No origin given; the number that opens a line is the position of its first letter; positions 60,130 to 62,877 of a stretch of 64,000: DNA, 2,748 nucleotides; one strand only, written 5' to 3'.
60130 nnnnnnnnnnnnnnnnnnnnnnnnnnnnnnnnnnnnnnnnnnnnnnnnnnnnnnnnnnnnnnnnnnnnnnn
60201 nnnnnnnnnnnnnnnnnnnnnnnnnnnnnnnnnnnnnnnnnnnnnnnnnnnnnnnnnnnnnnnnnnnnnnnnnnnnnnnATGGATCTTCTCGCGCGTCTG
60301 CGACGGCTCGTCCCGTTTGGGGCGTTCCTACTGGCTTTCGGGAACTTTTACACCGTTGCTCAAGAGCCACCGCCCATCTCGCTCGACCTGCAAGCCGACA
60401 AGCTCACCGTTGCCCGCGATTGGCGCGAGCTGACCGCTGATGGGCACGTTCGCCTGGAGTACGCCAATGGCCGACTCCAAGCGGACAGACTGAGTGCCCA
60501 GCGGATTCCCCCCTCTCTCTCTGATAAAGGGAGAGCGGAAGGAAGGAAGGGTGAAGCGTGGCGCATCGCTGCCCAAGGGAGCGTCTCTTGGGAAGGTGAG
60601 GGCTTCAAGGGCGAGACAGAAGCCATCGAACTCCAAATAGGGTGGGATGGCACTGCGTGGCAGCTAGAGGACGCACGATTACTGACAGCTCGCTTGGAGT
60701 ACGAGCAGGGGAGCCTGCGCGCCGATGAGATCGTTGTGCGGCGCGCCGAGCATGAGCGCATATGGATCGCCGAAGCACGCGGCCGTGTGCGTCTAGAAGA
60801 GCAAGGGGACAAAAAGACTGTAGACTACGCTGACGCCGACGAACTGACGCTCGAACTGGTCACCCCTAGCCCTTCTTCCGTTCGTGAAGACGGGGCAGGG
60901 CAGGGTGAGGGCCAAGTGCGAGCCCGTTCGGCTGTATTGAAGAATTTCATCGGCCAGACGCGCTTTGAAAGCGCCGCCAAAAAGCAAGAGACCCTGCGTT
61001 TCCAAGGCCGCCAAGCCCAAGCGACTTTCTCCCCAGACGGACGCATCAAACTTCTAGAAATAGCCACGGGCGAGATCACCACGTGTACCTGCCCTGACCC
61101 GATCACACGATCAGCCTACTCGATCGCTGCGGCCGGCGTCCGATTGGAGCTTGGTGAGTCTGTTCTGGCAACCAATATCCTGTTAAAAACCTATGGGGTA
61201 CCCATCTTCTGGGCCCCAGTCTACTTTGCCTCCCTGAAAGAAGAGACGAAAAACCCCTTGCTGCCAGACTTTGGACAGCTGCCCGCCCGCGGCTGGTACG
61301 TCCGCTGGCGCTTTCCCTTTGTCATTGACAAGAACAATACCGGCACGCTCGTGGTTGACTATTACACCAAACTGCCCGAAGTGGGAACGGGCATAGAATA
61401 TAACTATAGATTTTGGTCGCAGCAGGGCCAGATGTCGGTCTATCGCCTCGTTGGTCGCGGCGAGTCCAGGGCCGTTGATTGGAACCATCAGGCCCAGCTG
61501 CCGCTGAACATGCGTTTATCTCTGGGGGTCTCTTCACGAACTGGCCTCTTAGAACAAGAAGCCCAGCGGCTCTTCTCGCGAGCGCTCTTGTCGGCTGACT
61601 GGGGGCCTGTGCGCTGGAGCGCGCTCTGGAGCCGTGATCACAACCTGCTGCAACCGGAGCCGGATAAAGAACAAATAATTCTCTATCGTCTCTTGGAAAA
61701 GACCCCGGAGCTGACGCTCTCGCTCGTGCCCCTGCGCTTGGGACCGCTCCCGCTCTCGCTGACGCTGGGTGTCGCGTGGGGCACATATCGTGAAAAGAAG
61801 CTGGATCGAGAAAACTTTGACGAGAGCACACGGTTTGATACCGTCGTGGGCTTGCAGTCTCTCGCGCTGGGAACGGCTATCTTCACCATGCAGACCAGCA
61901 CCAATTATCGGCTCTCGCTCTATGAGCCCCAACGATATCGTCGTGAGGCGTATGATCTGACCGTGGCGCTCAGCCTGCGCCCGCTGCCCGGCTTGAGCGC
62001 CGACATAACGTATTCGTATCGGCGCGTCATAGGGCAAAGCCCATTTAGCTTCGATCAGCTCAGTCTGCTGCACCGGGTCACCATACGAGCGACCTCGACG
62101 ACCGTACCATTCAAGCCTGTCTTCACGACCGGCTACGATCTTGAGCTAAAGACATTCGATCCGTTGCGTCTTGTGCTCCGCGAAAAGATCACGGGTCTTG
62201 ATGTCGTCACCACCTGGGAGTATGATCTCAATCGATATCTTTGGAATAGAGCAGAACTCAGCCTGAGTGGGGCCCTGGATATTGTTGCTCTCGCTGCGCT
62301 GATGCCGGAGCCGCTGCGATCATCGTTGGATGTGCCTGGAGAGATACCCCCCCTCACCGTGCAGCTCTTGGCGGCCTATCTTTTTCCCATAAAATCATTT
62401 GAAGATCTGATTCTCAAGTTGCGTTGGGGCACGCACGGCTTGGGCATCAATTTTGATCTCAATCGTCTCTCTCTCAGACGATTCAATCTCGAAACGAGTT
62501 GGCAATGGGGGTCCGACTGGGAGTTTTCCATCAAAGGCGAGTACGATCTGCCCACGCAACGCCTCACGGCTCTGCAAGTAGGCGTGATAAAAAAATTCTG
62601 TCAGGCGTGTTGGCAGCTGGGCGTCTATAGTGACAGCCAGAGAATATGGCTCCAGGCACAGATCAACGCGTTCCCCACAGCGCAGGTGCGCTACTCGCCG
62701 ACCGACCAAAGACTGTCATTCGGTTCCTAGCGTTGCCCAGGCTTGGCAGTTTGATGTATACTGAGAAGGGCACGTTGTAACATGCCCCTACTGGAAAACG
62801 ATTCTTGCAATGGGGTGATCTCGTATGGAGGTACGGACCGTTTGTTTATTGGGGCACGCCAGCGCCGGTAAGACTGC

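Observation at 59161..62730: LptF/G permease fused to LptA-like and LptD-like domains in one 1189-aa ORF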

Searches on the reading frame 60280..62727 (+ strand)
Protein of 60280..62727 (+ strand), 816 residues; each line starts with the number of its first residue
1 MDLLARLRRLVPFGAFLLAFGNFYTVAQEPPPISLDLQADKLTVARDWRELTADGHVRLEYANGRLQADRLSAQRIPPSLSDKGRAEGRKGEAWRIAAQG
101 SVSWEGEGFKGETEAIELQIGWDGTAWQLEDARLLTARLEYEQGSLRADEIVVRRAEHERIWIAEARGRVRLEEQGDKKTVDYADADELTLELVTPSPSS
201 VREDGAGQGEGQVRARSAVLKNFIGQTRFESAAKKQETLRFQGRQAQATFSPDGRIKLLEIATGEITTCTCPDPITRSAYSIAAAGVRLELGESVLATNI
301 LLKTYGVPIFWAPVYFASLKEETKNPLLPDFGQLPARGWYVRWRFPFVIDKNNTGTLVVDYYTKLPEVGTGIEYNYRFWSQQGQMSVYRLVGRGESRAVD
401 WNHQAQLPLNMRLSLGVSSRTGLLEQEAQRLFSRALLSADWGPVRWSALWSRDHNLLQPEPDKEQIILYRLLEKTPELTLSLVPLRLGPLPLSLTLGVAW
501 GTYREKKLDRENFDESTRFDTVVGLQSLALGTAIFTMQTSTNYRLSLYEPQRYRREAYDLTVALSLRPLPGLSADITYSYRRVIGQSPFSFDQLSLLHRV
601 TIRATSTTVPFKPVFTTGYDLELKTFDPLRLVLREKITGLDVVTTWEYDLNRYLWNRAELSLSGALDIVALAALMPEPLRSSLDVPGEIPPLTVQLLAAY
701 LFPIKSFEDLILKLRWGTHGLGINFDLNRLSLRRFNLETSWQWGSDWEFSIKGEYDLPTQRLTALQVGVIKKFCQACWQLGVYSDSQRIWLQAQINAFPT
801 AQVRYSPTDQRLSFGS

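Call 6: search_protein_families(library=pfam, proteins=[window:60280-62727:+], max_evalue=1)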
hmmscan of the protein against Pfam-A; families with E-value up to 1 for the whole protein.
window:60280-62727:+ (816 aa): 2 families
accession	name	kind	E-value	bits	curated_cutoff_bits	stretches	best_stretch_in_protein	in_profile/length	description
PF03968.19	LptD_N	-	0.025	15.2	20.4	0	38-90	3-55/113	LptA/(LptD N-terminal domain) LPS transport protein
PF10584.14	Proteasome_A_N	-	0.11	12.6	27.7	1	249-256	7-14/23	Proteasome subunit A N-terminal signature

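Call 7: search_solved_structures(query=window:60280-62727:+, max_evalue=10, show_alignments=2)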
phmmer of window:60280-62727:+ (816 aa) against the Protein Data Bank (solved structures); distinct sequences matched with E-value up to 10: 0.

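Call 8: find_homologous_proteins(query=window:60280-62727:+, max_evalue=0.001)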
Query window:60280-62727:+ (816 aa): 35 proteins with E <= 0.001 among 8000 candidates.
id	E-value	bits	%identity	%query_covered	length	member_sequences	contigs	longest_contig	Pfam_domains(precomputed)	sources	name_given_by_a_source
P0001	0.0e+0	1853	100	100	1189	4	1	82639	PF03739.20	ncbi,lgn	-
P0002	0.0e+0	1597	88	100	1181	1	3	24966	PF03739.20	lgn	-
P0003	0.0e+0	1522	85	100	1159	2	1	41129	PF03739.20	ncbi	-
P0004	0.0e+0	1306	73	100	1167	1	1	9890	PF03739.20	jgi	jgi:LPS export ABC transporter permease LptF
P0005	0.0e+0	1151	65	100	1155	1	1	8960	PF03739.20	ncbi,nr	ncbi:MAG: LptF/LptG family permease [Candidatus Bipolaricaulota bacterium]|nr:LptF/LptG family perme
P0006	0.0e+0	1112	62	100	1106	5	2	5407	PF03739.20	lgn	-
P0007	0.0e+0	1099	62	100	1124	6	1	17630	PF03739.20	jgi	jgi:LPS export ABC transporter permease LptF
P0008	0.0e+0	1090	61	100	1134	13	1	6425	PF03739.20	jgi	jgi:LPS export ABC transporter permease LptF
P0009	0.0e+0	1089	63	100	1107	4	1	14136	PF03739.20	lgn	-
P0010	0.0e+0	1076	57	100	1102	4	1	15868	PF03739.20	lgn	-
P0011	0.0e+0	1074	62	100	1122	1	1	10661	PF03739.20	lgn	-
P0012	0.0e+0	1054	62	100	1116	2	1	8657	PF03739.20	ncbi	-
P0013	0.0e+0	1052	60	100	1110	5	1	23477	PF03739.20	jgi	jgi:LPS export ABC transporter permease LptF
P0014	0.0e+0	1049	60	100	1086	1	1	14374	PF03739.20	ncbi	-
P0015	0.0e+0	1028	59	100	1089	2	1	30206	PF03739.20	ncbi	-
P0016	2.1e-293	994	59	83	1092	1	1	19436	PF03968.20,PF03739.20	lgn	-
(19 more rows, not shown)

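Call 36: search_solved_structures(query=A2, max_evalue=10, show_alignments=2)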
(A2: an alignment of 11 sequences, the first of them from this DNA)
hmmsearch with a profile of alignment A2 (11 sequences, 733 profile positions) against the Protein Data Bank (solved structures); distinct sequences matched with E-value up to 10: 2.
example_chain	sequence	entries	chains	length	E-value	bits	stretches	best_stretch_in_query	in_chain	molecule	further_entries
8h1r_A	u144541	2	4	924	0.33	12.4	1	150-321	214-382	LPS-assembly protein LptD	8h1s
9t3o_A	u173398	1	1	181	0.54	11.7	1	27-93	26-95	LPS-assembly protein LptD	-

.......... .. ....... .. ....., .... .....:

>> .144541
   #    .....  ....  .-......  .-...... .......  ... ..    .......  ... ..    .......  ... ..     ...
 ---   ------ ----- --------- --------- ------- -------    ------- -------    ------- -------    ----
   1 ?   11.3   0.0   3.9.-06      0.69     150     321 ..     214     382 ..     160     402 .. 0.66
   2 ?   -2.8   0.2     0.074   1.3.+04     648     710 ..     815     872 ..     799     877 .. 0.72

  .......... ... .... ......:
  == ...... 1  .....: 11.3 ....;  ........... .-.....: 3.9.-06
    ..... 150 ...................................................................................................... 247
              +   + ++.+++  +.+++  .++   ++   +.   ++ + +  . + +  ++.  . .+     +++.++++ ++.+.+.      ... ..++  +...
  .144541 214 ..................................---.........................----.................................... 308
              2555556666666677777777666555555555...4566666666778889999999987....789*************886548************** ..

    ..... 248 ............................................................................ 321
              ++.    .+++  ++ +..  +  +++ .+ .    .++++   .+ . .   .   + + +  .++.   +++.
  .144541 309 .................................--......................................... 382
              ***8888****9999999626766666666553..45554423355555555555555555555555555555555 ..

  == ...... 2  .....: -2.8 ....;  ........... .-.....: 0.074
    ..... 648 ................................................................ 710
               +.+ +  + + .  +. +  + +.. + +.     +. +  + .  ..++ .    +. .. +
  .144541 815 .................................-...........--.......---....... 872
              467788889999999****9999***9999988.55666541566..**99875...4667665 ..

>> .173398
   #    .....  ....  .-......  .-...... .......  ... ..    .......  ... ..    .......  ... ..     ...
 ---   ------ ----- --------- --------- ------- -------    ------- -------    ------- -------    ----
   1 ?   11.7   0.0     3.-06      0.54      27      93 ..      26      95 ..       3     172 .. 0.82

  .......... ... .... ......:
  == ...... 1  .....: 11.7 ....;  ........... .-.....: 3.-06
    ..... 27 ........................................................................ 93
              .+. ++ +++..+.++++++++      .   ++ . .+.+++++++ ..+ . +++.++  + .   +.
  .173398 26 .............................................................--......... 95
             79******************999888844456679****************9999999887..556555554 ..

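Call 37: search_protein_families(library=pfam, alignment_id=A2, max_evalue=1)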
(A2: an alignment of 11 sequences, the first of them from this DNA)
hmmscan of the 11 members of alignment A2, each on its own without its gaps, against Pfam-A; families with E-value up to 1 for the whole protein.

A. member 1, seq(789 aa): 2 families
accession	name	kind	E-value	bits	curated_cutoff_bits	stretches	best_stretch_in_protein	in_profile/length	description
PF03968.19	LptD_N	-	0.023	15.4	20.4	0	11-63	3-55/113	LptA/(LptD N-terminal domain) LPS transport protein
PF10584.14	Proteasome_A_N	-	0.1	12.7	27.7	1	222-229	7-14/23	Proteasome subunit A N-terminal signature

B. families by the number of members that match (of 11 scanned): 7 families
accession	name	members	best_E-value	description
PF03968.19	LptD_N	6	5.1e-06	LptA/(LptD N-terminal domain) LPS transport protein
PF10677.15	DUF2490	1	0.015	Protein of unknown function (DUF2490)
PF04453.20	LptD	1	0.036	LPS transport system D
PF15131.11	DUF4567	1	0.037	Domain of unknown function (DUF4567)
PF10584.14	Proteasome_A_N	1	0.1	Proteasome subunit A N-terminal signature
PF12600.14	DUF3769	1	0.19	Protein of unknown function (DUF3769)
PF19252.4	HIND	1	0.81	HIND motif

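Call 38: find_related_loci(query=A2, collection=genome_contigs, flank=10000)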
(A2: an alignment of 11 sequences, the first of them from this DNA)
Query A2 (789 aa) in genome_contigs; peptide patterns used: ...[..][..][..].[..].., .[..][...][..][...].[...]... (x = any residue, [..] = any of these).
130 stretches matched a pattern; 67 encode a relative of the query (tblastn E <= 1e-3); 65 distinct loci.
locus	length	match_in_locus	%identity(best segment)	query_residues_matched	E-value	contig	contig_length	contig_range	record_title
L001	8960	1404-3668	65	1-789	0e+0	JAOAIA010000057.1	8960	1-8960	MAG: Candidatus Bipolaricaulota bacterium isolate SKW78 NODE_55_length_8960_cov_4.493752, whole genome shotgun sequence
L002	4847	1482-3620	64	1-789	0e+0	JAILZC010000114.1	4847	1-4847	MAG: Candidatus Bipolaricaulota bacterium isolate HOT.Cluster.56 Contig116, whole genome shotgun sequence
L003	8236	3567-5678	62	1-789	0e+0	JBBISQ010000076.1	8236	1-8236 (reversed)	MAG: Candidatus Fraserbacteria bacterium isolate CYF170214_bin_377 NODE_7846_length_8236_cov_51.8858, whole genome shotg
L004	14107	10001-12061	61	4-789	0e+0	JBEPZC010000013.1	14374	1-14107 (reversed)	MAG: Candidatus Bipolaricaulota bacterium isolate 03V1_S199.metabat2_refined.004_sub NODE_2554_length_14374_cov_146.2938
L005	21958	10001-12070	59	1-789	0e+0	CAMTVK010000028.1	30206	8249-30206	MAG: Candidatus Fraserbacteria bacterium isolate G05_MAG_00009 genome assembly, contig: G05_MAG_00009_000000000010, whol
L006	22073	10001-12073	58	1-789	0e+0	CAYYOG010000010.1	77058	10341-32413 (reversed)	MAG TPA_asm: uncultured Thermotogae bacterium isolate binchicken_co40_63 genome assembly, contig: NODE_335_length_77058_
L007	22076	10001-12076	56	1-789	0e+0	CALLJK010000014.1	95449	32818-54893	MAG: Candidatus Bipolaricaulota bacterium isolate S1_Bin_METABAT__319_1 genome assembly, contig: c_000002417642, whole g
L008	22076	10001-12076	57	1-789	0e+0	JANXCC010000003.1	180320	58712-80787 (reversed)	MAG: Candidatus Bipolaricaulota bacterium isolate SKYB55 NODE_3_length_180320_cov_119.311036, whole genome shotgun seque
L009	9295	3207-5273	56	1-789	0e+0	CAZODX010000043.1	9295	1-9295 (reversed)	MAG TPA_asm: uncultured Thermotogae bacterium isolate binchicken_co71_26 genome assembly, contig: NODE_3320_length_9295_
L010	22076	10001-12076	59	1-789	0e+0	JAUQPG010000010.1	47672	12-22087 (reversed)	MAG: Candidatus Bipolaricaulota bacterium isolate GXS.bins.134.201912 NODE_482_length_47672_cov_597.623178, whole genome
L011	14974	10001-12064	53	1-789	0e+0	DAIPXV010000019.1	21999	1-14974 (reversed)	MAG TPA_asm: Candidatus Bipolaricaulota bacterium isolate CTOTU1357 NODE_191_length_21999_cov_4.238425, whole genome sho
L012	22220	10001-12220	54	16-788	0e+0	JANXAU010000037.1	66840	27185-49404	MAG: Candidatus Bipolaricaulota bacterium isolate SKYB132 k141_204097, whole genome shotgun sequence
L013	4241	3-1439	69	289-789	0e+0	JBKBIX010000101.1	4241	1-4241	MAG: Candidatus Bipolaricaulia bacterium isolate 21I_052.bin.33 NODE_101_length_4241_cov_20.223583, whole genome shotgun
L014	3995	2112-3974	56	8-639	0e+0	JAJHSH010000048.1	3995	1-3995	MAG: Candidatus Acetothermia bacterium isolate NSHQ14B.2017.Bin6 k141_113434, whole genome shotgun sequence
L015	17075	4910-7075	40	8-788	0e+0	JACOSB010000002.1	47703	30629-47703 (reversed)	MAG: Candidatus Acetothermia bacterium isolate NC_groundwater_7_Pr7_B-0.1um_53_18 FFV18_Bp1_scaffold_70804, whole genome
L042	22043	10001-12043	27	6-788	2e-49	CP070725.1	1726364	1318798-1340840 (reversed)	MAG: Candidatus Bipolaricaulota bacterium isolate bin446 chromosome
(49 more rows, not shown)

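Call 53: search_protein_representatives(alignment_id=A2)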
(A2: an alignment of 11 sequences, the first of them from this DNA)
Query: 11 sequences, 733 profile positions. Proteins with E-value up to 0.001 (for the whole library): 2383; up to 1e-10: 811; up to 1e-30: 98. The best 150 are listed.
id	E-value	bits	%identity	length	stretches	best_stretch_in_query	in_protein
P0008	0.0e+00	1048.1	-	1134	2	153-733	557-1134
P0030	0.0e+00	1021.2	-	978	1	3-733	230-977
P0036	1.8e-228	777.0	-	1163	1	6-733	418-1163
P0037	1.2e-204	698.3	-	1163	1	7-732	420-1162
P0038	1.3e-195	668.4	-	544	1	193-732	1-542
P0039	3.8e-187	640.4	-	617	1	128-732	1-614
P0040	1.4e-184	631.9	-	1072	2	146-733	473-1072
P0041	1.1e-183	628.9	-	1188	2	101-733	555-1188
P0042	3.7e-170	584.2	-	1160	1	4-731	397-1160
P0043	1.1e-158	546.3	-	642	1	138-733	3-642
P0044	1.4e-158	546.0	-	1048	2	148-725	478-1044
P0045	5.6e-158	544.0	-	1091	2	157-733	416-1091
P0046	1.1e-145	503.3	-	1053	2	150-724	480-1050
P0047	4.1e-137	475.0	-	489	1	210-732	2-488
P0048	1.1e-133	463.6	-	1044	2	154-732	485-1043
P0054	3.2e-77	277.0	-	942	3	114-713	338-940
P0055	1.1e-75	271.9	-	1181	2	83-720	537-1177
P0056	7.8e-74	265.8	-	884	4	10-559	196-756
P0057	6.9e-72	259.3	-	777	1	10-712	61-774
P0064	1.2e-62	228.8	-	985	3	139-299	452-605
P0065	1.1e-59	219.0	-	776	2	10-715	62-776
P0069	2.6e-52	194.6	-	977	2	83-306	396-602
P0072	1.5e-48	182.2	-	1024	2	67-567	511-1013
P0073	3.3e-47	177.7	-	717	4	194-388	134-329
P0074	5.7e-46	173.7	-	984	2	95-301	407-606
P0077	1.8e-44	168.7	-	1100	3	335-590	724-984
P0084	6.6e-41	156.9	-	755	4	195-332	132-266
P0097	1.3e-37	146.0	-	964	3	72-357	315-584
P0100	5.3e-37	144.0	-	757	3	193-352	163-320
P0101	6.5e-37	143.7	-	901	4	195-359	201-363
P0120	1.6e-33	132.5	-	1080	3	325-595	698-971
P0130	4.9e-31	124.3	-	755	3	79-358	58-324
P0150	4.8e-29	117.7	-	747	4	607-724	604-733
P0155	1.4e-28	116.1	-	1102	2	340-726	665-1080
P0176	6.0e-27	110.8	-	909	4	5-336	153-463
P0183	3.1e-26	108.4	-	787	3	335-719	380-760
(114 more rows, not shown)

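Call 54: search_protein_families(library=pfam, proteins=[P0057, P0065, P0073, P0084, P0100, P0130, P0150, P0183, P0055, P0077], max_evalue=0.001)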
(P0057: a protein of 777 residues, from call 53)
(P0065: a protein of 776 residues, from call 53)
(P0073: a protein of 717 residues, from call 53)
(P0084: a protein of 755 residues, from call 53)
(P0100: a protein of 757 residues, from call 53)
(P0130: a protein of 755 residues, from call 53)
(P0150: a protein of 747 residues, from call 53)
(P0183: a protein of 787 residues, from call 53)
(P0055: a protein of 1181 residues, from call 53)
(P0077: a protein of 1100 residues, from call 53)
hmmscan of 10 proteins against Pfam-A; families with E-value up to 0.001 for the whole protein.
P0057 (777 aa): 0 families

P0065 (776 aa): 1 family
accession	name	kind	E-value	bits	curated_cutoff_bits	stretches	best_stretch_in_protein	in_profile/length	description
PF03968.19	LptD_N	-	0.00051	20.7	20.4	0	41-133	10-107/113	LptA/(LptD N-terminal domain) LPS transport protein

P0073 (717 aa): 0 families

P0084 (755 aa): 0 families

P0100 (757 aa): 0 families

P0130 (755 aa): 0 families

P0150 (747 aa): 0 families

P0183 (787 aa): 1 family
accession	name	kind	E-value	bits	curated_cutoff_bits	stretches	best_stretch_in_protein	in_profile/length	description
PF03968.19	LptD_N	-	0.00093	19.8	20.4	0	28-83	2-68/113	LptA/(LptD N-terminal domain) LPS transport protein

P0055 (1181 aa): 1 family
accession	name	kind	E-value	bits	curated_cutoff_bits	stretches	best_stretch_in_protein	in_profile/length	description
PF03739.19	LptF_LptG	-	3.9e-82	276.6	27.9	1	17-372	1-351/353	Lipopolysaccharide export system permease LptF/LptG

P0077 (1100 aa): 2 families
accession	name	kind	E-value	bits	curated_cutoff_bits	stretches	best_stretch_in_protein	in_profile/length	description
PF03739.19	LptF_LptG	-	2e-96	323.6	27.9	1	6-354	1-352/353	Lipopolysaccharide export system permease LptF/LptG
PF03968.19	LptD_N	-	0.00076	20.1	20.4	0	408-452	65-109/113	LptA/(LptD N-terminal domain) LPS transport protein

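Call 55: list_cluster_members(proteins=[P0057, P0065, P0073, P0084, P0100, P0130, P0183, P0055, P0077, P0064])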
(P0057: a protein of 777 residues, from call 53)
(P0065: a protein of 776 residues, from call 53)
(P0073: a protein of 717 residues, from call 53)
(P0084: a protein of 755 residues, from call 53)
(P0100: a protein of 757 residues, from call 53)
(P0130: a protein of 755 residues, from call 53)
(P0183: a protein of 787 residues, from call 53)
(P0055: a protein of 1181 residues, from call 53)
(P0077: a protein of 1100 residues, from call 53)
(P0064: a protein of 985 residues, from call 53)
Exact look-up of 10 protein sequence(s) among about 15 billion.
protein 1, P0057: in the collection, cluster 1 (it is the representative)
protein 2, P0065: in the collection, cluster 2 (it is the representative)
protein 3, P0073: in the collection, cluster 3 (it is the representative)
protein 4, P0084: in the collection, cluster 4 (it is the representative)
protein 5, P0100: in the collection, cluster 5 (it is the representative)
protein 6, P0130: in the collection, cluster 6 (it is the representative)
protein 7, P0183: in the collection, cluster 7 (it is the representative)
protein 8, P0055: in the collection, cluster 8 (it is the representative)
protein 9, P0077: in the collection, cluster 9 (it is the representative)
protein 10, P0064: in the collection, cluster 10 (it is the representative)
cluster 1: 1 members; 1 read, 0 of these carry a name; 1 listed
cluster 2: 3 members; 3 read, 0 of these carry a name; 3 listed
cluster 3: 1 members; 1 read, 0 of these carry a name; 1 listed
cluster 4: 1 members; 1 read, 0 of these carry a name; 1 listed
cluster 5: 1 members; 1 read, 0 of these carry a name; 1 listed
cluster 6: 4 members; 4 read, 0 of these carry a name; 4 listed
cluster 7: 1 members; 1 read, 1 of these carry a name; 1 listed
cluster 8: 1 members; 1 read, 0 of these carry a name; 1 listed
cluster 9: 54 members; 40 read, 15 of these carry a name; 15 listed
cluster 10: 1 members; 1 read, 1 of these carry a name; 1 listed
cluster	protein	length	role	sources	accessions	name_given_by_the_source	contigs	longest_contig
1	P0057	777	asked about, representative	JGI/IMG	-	-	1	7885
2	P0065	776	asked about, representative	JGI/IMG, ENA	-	-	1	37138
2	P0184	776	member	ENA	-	-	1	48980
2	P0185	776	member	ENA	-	-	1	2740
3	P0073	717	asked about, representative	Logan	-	-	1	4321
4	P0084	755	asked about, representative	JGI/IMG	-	-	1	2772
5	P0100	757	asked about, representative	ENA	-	-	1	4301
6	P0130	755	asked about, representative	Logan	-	-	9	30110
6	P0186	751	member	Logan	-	-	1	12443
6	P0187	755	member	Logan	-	-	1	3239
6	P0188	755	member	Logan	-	-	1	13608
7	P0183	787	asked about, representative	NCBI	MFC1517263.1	hypothetical protein ACFL5G_01775 [Candidatus Margulisiibacteriota bacterium]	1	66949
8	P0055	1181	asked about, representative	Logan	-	-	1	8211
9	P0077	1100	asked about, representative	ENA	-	-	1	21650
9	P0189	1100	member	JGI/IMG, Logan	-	LPS export ABC transporter permease LptG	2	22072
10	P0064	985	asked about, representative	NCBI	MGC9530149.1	MAG: LptF/LptG family permease [Candidatus Bipolaricaulaceae bacterium]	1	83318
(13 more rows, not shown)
